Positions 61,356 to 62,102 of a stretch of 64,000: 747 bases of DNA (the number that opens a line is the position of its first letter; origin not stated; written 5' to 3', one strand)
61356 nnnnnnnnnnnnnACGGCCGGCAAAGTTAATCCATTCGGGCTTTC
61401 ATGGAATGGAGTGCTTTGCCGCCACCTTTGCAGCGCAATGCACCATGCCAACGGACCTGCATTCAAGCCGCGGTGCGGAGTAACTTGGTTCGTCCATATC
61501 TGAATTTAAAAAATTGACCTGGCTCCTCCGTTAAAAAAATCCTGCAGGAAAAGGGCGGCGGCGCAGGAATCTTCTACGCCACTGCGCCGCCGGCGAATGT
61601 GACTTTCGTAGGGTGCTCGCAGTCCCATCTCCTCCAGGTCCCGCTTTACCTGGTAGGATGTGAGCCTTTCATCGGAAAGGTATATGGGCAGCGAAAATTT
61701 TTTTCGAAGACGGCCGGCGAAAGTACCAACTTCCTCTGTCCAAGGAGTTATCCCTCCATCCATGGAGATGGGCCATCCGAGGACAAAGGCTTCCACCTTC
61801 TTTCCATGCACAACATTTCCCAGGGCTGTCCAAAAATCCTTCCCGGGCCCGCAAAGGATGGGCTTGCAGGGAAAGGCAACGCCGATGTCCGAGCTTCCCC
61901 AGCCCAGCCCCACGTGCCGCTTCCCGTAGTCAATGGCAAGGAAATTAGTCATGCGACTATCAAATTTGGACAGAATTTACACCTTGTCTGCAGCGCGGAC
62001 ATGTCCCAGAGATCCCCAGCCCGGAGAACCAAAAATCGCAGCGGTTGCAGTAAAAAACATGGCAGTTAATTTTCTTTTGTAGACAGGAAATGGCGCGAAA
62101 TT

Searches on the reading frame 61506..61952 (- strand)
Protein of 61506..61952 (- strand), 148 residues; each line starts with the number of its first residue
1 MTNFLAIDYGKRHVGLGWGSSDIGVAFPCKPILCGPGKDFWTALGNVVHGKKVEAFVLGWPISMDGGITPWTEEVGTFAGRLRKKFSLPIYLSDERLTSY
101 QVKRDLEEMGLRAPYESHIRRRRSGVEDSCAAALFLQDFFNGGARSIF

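Call 11: search_protein_families(library=pfam, proteins=[window:61506-61952:-], max_evalue=0.001)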
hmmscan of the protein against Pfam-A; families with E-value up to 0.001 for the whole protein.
window:61506-61952:- (148 aa): 1 family
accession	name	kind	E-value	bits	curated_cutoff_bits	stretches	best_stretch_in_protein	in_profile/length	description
PF03652.20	RuvX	-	5.4e-26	92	29.2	1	4-141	3-133/134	Holliday junction resolvase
